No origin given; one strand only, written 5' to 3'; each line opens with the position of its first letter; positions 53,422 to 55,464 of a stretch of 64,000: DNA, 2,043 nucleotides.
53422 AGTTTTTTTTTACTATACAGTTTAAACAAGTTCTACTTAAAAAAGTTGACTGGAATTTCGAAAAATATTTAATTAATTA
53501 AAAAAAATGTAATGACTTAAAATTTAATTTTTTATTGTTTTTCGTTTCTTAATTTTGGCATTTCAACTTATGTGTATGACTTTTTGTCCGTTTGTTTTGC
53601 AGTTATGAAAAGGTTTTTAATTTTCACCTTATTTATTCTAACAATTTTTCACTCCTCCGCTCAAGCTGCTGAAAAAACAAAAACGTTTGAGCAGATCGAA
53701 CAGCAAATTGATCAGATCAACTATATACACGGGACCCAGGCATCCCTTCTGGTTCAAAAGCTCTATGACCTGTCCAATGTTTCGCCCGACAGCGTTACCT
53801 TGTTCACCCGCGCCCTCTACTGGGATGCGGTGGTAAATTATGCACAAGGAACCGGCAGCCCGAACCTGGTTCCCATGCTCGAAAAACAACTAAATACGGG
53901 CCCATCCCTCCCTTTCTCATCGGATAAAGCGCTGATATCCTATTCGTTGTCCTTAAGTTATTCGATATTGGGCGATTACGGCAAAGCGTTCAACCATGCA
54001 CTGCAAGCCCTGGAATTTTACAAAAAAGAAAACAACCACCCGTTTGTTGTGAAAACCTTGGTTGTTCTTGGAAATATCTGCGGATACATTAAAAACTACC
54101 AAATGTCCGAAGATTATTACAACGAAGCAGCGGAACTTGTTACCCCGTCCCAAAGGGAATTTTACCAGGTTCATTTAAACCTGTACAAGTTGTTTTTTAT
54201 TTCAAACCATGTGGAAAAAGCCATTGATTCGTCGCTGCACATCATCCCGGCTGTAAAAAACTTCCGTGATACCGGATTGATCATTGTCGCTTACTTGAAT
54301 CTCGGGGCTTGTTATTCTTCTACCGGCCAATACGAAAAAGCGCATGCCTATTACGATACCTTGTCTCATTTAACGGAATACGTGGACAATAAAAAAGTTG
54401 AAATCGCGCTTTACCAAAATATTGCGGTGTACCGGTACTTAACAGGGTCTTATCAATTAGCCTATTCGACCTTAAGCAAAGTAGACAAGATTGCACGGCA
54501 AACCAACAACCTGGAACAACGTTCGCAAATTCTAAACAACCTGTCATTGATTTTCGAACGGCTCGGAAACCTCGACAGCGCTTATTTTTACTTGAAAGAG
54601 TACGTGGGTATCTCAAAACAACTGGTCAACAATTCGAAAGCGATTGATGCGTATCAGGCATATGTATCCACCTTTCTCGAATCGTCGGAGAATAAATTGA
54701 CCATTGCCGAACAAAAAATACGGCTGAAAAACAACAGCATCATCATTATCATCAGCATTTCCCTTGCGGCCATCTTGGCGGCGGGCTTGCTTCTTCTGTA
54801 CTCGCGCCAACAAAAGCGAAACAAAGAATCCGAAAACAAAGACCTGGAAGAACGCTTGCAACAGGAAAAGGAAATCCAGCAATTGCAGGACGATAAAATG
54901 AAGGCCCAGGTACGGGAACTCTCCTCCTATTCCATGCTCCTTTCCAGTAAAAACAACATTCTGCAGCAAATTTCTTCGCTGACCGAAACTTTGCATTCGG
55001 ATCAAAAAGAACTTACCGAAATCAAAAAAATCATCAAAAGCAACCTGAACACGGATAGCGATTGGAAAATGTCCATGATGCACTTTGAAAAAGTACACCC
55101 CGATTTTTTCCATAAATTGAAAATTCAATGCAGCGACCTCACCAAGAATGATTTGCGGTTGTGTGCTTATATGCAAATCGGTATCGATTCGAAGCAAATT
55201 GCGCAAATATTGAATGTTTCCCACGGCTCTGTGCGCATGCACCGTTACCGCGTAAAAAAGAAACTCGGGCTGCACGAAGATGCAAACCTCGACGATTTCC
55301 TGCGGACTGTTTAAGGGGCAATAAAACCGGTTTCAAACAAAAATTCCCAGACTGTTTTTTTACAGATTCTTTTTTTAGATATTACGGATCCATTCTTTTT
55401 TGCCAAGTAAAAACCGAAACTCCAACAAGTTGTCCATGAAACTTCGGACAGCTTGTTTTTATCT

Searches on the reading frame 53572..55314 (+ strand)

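Call 12: search_protein_families(library=pfam, proteins=[window:53572-55314:+], max_evalue=0.001)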
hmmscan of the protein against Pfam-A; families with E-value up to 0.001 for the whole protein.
window:53572-55314:+ (580 aa): 10 families
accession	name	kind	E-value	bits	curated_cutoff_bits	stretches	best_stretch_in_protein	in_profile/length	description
PF13424.12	TPR_12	-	2.4e-21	76.1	30.1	2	122-189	5-74/77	Tetratricopeptide repeat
PF07719.23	TPR_2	-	3.1e-10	39.8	27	0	240-263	3-26/34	Tetratricopeptide repeat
PF13181.12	TPR_8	-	6.1e-10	38.9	25.7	0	240-262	3-25/34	Tetratricopeptide repeat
PF00196.25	GerE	-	1.8e-08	34.3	23.5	1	523-572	3-52/57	Bacterial regulatory proteins, luxR family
PF00515.34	TPR_1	-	2.3e-07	30.8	27.8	1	239-262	2-25/34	Tetratricopeptide repeat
PF17874.7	TPR_MalT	-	2.4e-06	27.5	45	0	238-370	40-173/336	MalT-like TPR region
PF13374.12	TPR_10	-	4.6e-06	26.9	27.5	0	240-261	4-25/42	Tetratricopeptide repeat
PF13431.12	TPR_17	-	0.00034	21.1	24.4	0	240-259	15-34/34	Tetratricopeptide repeat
PF13176.12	TPR_7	-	0.00046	20.5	27.9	0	240-265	1-26/36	Tetratricopeptide repeat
PF08281.18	Sigma70_r4_2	-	0.00059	19.9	25.7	0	539-565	28-54/54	Sigma-70, region 4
